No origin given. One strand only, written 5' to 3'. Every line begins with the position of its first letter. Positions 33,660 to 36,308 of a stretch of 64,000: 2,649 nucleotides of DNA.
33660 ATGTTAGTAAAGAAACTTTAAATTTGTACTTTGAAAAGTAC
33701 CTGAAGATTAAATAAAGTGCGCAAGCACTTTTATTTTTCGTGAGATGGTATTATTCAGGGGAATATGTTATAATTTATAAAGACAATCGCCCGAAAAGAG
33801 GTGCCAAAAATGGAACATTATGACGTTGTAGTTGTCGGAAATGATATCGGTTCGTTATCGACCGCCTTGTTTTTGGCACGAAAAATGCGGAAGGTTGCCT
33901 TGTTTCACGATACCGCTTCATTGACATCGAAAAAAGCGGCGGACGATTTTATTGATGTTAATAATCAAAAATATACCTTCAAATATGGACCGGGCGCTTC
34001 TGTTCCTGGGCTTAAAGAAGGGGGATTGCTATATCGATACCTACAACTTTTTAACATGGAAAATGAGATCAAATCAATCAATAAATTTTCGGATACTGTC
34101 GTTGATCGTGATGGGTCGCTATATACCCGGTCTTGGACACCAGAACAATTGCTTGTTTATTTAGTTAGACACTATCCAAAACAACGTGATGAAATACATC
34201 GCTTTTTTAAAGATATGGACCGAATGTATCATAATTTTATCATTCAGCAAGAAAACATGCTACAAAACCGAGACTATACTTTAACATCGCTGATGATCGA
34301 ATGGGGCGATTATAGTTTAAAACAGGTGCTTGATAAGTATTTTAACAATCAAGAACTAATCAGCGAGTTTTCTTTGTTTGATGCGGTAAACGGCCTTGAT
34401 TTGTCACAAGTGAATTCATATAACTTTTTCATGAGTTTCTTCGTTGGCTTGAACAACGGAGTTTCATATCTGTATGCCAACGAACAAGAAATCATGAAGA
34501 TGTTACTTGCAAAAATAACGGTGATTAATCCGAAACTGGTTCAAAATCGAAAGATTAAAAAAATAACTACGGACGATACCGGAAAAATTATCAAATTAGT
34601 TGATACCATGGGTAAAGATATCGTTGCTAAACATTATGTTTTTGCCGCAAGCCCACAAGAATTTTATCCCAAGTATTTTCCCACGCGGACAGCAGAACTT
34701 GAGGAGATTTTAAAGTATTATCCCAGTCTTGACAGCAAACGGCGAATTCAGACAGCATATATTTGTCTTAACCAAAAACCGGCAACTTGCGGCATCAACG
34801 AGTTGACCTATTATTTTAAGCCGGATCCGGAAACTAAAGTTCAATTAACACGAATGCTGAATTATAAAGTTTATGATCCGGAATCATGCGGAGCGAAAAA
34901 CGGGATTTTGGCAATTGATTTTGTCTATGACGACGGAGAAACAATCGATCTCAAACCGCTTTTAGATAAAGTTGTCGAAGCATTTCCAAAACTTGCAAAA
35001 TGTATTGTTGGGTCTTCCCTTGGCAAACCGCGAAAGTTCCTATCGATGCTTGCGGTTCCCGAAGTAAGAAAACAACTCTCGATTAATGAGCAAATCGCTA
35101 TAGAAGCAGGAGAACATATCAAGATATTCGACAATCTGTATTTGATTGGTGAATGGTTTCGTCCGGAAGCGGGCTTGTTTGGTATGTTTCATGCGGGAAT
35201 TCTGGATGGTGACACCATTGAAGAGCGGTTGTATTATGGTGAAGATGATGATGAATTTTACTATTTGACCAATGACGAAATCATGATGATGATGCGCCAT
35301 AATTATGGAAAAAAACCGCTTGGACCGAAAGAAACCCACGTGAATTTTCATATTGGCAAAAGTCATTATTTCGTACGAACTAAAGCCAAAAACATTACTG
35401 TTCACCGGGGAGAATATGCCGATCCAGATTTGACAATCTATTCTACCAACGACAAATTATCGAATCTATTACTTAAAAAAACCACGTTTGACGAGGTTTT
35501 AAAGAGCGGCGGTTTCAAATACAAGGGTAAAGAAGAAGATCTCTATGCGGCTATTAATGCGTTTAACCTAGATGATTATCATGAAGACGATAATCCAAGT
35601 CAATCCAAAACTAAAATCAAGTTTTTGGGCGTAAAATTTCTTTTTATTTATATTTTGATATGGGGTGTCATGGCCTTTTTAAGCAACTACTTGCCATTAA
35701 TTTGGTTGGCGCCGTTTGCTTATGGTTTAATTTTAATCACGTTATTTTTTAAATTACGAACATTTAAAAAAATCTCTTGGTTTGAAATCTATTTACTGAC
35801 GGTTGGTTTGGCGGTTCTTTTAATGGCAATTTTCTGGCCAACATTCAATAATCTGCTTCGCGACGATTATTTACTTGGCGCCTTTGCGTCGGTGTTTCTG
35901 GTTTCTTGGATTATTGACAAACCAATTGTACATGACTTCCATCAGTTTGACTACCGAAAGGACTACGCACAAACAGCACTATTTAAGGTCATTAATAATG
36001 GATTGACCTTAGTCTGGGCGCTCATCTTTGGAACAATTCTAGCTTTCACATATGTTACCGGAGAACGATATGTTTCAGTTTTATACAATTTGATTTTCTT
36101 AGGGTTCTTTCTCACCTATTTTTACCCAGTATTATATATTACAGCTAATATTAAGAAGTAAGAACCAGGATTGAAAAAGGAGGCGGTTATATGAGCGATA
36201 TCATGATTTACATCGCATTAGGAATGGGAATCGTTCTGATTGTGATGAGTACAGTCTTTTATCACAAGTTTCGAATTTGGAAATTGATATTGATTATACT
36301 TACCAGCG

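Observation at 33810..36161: Novel domain architecture: FAD-dependent oxidoreductase + SCP2 lipid-carrier domain + polytopic membrane domain in one 786-aa protein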

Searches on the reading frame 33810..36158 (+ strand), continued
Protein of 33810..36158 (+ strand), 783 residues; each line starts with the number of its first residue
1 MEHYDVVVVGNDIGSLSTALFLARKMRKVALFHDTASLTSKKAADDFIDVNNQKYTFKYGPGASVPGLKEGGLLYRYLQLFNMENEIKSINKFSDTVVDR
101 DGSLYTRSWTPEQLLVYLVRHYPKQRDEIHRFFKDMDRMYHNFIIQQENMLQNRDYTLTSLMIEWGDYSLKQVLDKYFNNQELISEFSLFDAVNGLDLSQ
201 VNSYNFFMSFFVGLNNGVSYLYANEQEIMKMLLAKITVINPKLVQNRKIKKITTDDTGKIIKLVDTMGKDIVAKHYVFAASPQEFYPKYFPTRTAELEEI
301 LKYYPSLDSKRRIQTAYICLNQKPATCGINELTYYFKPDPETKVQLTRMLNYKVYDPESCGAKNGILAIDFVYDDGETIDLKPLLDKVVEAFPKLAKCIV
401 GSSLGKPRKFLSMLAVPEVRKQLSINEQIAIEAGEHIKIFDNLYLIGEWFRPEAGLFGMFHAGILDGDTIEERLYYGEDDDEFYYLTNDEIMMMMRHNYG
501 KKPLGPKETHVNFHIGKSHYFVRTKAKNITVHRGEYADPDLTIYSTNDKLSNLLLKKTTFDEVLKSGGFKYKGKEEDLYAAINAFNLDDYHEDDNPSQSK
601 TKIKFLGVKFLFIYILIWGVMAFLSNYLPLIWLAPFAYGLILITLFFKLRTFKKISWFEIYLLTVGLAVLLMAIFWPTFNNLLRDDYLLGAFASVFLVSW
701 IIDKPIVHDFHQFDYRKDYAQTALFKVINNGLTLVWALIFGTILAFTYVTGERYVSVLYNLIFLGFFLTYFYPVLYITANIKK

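Call 16: find_related_loci(query=A1, collection=genome_contigs, flank=5000)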
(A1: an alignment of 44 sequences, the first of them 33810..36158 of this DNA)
Query A1 (783 aa) in genome_contigs; peptide patterns used: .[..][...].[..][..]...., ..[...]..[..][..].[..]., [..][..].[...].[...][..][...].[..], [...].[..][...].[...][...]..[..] (x = any residue, [..] = any of these).
276 stretches matched a pattern; 103 encode a relative of the query (tblastn E <= 1e-3); the best 80 are kept; 80 distinct loci.
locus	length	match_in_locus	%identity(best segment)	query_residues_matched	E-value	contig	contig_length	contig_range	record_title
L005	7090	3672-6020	88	1-783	0e+0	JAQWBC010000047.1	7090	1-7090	MAG: Candidatus Izemoplasmatales bacterium isolate STF2_210 NODE_35827_length_7090_cov_5.535401_Sandtown_F2, whole genom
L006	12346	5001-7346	69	1-782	0e+0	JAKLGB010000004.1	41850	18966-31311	MAG: Bacillota bacterium isolate RA.bin3 RA.bin3_4, whole genome shotgun sequence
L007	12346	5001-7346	59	1-783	0e+0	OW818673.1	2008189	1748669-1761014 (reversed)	metagenome genome assembly, chromosome: 1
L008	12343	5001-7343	58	1-782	0e+0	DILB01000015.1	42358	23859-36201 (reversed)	MAG TPA_asm: Bacillales bacterium UBA5603 UBA5603_contig_3253, whole genome shotgun sequence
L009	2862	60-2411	55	1-783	0e+0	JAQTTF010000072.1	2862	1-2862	MAG: Candidatus Paceibacterota bacterium isolate STB_34 NODE_147155_length_2862_cov_1.872395_Sandtown_B, whole genome sh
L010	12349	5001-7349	54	1-783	0e+0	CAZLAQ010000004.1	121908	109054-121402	MAG TPA_asm: uncultured Candidatus Izemoplasmatales bacterium isolate SRP178699_co1_449 genome assembly, contig: NODE_72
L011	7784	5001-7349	54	1-783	0e+0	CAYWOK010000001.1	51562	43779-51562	MAG TPA_asm: uncultured Candidatus Izemoplasmatales bacterium isolate SRP178699_co1_459 genome assembly, contig: NODE_57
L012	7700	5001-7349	54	1-783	0e+0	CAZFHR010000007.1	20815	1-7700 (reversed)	MAG TPA_asm: uncultured Candidatus Izemoplasmatales bacterium isolate SRP178699_co1_486 genome assembly, contig: NODE_30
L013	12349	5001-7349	53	1-783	0e+0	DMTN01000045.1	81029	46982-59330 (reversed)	MAG TPA_asm: Acholeplasmatales bacterium isolate UBA12489 contig_3368, whole genome shotgun sequence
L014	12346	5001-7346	52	1-782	0e+0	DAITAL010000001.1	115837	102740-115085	MAG TPA_asm: Bacillota bacterium isolate CTOTU29496 NODE_97_length_115837_cov_10.397583, whole genome shotgun sequence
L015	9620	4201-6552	52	1-783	0e+0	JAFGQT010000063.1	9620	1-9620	MAG: Bacilli bacterium isolate Zod_Metabat.782 k87_3826434, whole genome shotgun sequence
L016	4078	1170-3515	51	1-782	0e+0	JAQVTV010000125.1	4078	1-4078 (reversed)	MAG: Candidatus Izemoplasmatales bacterium isolate STF1_40 NODE_95078_length_4078_cov_4.004050_Sandtown_F1, whole genome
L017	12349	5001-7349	51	1-783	0e+0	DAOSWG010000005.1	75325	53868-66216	MAG TPA_asm: Bacillota bacterium isolate AMR_MDS_2143 NODE_191_length_75325_cov_32.349382, whole genome shotgun sequence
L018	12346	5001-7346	51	1-782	0e+0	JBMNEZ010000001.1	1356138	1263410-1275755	MAG: Candidatus Izemoplasmatales bacterium isolate SBF912LR0FQ0019 contig_32435, whole genome shotgun sequence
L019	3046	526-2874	52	1-783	0e+0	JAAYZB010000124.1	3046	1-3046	MAG: Acholeplasmataceae bacterium isolate AS06rmzACSIP_282 186646_AS06, whole genome shotgun sequence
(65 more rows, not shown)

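Call 20: predict_structure(alignment_id=A1)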
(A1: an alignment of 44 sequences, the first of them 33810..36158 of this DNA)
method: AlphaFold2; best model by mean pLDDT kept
length: 783 residues; sequences in the alignment: 44
mean_pLDDT: 88.7   pTM: 0.83
mean pLDDT of the five models: 88.7, 88.4, 86.9, 86.1, 85.2
residues with pLDDT >= 90: 481; 70-90: 264; 50-70: 32; < 50: 6
segments of 3 or more residues with pLDDT < 50: 479-483
pLDDT, mean of each block of 10 residues (from residue 1): 89 94 92 73 74 80 81 91 89 91 91 95 95 95 93 85 92 95 92 92 94 92 88 91 88 86 91 93 92 91 90 92 93 91 90 90 92 87 89 91 88 92 86 85 92 93 93 73 68 90 85 92 92 93 91 87 85 91 86 55 79 94 91 93 93 89 93 91 88 94 92 85 91 94 84 79 92 89 89
secondary structure, 60 per line:
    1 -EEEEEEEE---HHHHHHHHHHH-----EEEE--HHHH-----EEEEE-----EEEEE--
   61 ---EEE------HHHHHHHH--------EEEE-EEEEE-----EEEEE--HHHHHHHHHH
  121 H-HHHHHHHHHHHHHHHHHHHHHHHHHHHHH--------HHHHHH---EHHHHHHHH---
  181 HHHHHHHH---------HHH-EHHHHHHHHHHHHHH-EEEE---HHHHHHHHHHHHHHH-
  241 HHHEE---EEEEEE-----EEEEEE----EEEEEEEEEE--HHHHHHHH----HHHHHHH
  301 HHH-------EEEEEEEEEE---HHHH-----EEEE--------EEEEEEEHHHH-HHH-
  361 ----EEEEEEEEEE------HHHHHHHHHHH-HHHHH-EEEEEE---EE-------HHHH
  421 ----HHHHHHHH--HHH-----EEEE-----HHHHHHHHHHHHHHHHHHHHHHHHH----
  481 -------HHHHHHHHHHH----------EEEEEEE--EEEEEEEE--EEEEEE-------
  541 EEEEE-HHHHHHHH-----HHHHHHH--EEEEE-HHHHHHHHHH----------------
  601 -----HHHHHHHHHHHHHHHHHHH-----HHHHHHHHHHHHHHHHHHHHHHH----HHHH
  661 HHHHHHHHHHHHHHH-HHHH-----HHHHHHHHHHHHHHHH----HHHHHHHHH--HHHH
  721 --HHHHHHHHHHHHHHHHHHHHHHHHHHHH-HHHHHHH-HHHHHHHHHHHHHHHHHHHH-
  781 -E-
elements in order (helices of 4 or more, strands of 3 or more residues): E2-9 H13-23 E29-32 H35-38 E44-48 E54-58 E64-66 H73-80 E89-92 E94-98 E104-108 H111-121 H123-151 H160-165 H170-177 H181-188 H203-216 E218-221 H225-239 E249-254 E260-265 E270-279 H282-289 H294-303 E311-320 H324-327 E333-336 E345-351 H352-355 E365-374 H381-391 H393-397 E399-404 H417-420 H425-432 E443-446 H452-476 H488-498 E509-515 E518-525 E528-533 E541-545 H547-554 H560-566 E569-573 H575-584 H606-624 H630-652 H657-675 H677-680 H686-701 H706-714 H717-720 H723-750 H752-758 H760-779
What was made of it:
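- On SCP2 superfamily (PF02036 SCP2 / PF14864 Alkyl_sulf_C): AF2: helix, five strands and helices at 488-584 (call 20).
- AF2 pTM of 0.83 for the whole chain (call 20).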

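Call 22: fold_search(model_id=the predicted structure, library=pdb)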
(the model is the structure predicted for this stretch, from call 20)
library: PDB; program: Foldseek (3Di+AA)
matches with E <= 10: 1416; with E <= 0.001: 731
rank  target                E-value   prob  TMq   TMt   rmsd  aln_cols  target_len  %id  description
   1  4rep                  2.8e-14  1.00  0.42  0.62   8.2       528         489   14  Crystal Structure of gamma-carotenoid desaturase (released 2015-07-15)
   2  1o5w_D                2.1e-13  1.00  0.41  0.58   7.0       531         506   14  The structure basis of specific recognitions for substrates and inhibitors of rat monoamine oxidase A (released 2004-04-20)
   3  1o5w_B                3.2e-13  1.00  0.40  0.58   7.1       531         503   14  The structure basis of specific recognitions for substrates and inhibitors of rat monoamine oxidase A (released 2004-04-20)
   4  1o5w_A                3.8e-13  1.00  0.40  0.57   7.1       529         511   15  The structure basis of specific recognitions for substrates and inhibitors of rat monoamine oxidase A (released 2004-04-20)
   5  1o5w_C                4.0e-13  1.00  0.40  0.57   7.1       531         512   14  The structure basis of specific recognitions for substrates and inhibitors of rat monoamine oxidase A (released 2004-04-20)
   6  3rha_B                5.8e-13  1.00  0.37  0.59   7.3       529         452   12  The crystal structure of Oxidoreductase from Arthrobacter aurescens (released 2011-05-04)
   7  2yg7_A                9.8e-13  1.00  0.39  0.61   7.8       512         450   10  Structure-based redesign of cofactor binding in Putrescine Oxidase: A394C-A396T-Q431G Triple mutant (released 2011-05-18)
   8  2yg5                  1.0e-12  1.00  0.39  0.62   6.4       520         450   10  Structure-based redesign of cofactor binding in Putrescine Oxidase: A394C mutant (released 2011-05-18)
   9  8p84_B                1.1e-12  1.00  0.39  0.61   6.6       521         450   11  X-ray structure of Thermoanaerobacterales bacterium monoamine oxidase (released 2023-10-18)
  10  5ttk_C                1.1e-12  1.00  0.36  0.58   7.0       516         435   13  Crystal Structure of Selenomethionine-incorporated Nicotine Oxidoreductase from Pseudomonas putida (released 2017-01-25)
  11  2yg6_A                1.5e-12  1.00  0.38  0.60   7.0       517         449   10  Structure-based redesign of cofactor binding in Putrescine Oxidase: P15I-A394C double mutant (released 2011-05-18)
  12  2bxr_A                1.7e-12  1.00  0.39  0.62   6.3       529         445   13  Human Monoamine Oxidase A in complex with Clorgyline, Crystal Form A (released 2005-08-09)
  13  5ttk_A                1.8e-12  1.00  0.36  0.57   7.2       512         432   13  Crystal Structure of Selenomethionine-incorporated Nicotine Oxidoreductase from Pseudomonas putida (released 2017-01-25)
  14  2yg3_B                1.9e-12  1.00  0.38  0.60   6.8       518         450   10  Structure-based redesign of cofactor binding in Putrescine Oxidase: wild type enzyme (released 2011-05-18)
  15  2xfo_B                2.0e-12  1.00  0.39  0.57   6.8       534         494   14  tranylcypromine-inhibited human monoamine oxidase B Ile199Ala mutant in complex with 2-(2-benzofuranyl)-2-imidazoline (released 2010-10-06)
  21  5mog_A                3.2e-12  1.00  0.40  0.63   6.9       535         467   13  Oryza sativa phytoene desaturase inhibited by norflurazon (released 2017-07-12)
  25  4dgk                  4.2e-12  1.00  0.32  0.54   9.7       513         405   13  Crystal structure of Phytoene desaturase CRTI from Pantoea ananatis (released 2012-10-10)
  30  5mog_E                4.7e-12  1.00  0.40  0.63   6.9       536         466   13  Oryza sativa phytoene desaturase inhibited by norflurazon (released 2017-07-12)
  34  5mog_C                5.1e-12  1.00  0.39  0.61   6.7       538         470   13  Oryza sativa phytoene desaturase inhibited by norflurazon (released 2017-07-12)
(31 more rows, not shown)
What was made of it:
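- Closest known: Carotenoid desaturases and isomerases of the amine-oxidase superfamily. Same: Two-lobed fold of residues 1-476 (Foldseek E 1e-12 to 3e-14; call 22).
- Checked: The N-terminal ~480 aa adopt the amine-oxidase/phytoene-desaturase fold: AF2 pLDDT 88.7, pTM 0.83 (call 20); Foldseek top hit 4rep CrtD at E 2.8e-14, followed by MAO, PDS, CrtI and PPO (call 22).
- Fold: calls 20 and 22. The fold is intact and confidently predicted (calls 20, 22).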

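Call 75: search_solved_structures(query=A1, max_evalue=0.1, show_alignments=1)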
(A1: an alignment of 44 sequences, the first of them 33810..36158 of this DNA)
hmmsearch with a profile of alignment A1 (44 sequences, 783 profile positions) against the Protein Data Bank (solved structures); distinct sequences matched with E-value up to 0.1: 6.
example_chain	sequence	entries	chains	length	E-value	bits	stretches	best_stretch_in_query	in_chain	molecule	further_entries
7cyx_A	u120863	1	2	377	0.016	16.8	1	2-41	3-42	Glycine oxidase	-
6fwf_A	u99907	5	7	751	0.069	14.7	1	602-697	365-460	Nitric-oxide reductase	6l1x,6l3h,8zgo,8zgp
4nur_A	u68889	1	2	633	0.075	14.6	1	535-583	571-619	PSdsA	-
5uwy_A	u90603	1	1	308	0.075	14.6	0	3-47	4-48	Thioredoxin reductase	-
5n0j_A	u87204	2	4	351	0.077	14.5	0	3-36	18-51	Gll2934 protein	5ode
7br0_A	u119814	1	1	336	0.084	14.4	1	4-41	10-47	Pyr_redox_2 domain-containing protein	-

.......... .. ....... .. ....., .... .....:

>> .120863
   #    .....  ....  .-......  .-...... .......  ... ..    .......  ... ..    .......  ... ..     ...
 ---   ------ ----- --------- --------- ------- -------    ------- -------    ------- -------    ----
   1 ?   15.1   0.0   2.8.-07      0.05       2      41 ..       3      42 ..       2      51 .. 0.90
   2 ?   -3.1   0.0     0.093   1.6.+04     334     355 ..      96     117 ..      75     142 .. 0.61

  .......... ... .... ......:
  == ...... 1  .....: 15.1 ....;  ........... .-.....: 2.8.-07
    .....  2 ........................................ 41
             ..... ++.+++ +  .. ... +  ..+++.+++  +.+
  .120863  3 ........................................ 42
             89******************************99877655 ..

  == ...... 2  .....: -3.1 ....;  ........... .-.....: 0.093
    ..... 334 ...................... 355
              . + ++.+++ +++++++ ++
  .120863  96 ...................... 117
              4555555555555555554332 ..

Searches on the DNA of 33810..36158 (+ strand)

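Call 53: search_rna_families(source=L062, start=4200, end=5050, threshold=evalue, max_evalue=1)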
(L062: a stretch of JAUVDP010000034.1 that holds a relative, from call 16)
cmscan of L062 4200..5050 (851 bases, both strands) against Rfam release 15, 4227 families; matches with E-value up to 1: 2.
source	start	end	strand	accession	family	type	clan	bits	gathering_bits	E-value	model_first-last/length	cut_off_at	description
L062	4272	4348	-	RF02310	TtnuHACA2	Gene; snRNA; snoRNA; HACA-box;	-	22.2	100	0.76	1-121/121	no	Tetrahymena snoRNA TtnuHACA2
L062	4803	4879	+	RF00147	SNORD34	Gene; snRNA; snoRNA; CD-box;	CL00055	19.9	38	0.66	1-79/79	no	Small nucleolar RNA SNORD34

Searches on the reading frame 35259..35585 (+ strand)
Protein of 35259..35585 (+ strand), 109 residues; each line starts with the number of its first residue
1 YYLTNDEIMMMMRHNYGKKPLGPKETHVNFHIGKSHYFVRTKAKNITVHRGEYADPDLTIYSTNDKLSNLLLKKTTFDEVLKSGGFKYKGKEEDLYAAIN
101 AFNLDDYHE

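Call 74: search_solved_structures(query=A5, max_evalue=1, show_alignments=2)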
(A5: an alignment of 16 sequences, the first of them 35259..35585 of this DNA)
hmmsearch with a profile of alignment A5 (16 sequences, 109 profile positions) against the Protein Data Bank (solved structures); distinct sequences matched with E-value up to 1: 3.
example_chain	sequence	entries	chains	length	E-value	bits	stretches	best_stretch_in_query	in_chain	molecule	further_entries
4nur_A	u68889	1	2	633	0.00057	23.2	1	30-101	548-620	PSdsA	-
7tl5_A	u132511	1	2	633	0.22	14.9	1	28-100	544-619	Lactamase_B domain-containing protein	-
2nbm_A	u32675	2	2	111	0.87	13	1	39-100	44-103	Sterol carrier protein 2-like 2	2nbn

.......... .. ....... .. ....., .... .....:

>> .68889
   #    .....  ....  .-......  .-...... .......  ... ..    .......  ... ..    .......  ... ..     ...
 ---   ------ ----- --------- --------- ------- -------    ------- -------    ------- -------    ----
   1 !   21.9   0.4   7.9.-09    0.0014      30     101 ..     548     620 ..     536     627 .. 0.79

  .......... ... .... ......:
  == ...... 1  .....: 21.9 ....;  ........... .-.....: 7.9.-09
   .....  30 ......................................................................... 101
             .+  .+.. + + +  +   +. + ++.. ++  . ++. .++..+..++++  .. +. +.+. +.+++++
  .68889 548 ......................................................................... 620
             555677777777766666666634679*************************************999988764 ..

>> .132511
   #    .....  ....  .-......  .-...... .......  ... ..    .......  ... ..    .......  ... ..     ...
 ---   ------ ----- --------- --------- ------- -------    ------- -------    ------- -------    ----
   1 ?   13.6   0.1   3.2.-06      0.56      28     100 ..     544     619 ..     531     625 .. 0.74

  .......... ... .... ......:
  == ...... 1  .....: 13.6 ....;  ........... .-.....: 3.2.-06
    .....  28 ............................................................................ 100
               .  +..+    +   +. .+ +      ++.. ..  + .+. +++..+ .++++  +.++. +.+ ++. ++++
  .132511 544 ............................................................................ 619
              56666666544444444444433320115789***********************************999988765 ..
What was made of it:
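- On SCP2 superfamily (PF02036 SCP2 / PF14864 Alkyl_sulf_C): Clade profile hits 4nur residues 548-620 at E 5.7e-4, with 7tl5 and SCP2-like 2 next (call 74).
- Closest known: SCP2-domain lipid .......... working with flavoenzymes or fused to lipid enzymes. Same: The clade profile hits the PSdsA SCP2-like domain (4nur, E 5.7e-4; call 74).
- The SCP2/Alkyl_sulf_C domains of the nearest solved relative bind alkyl chains (call 74).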
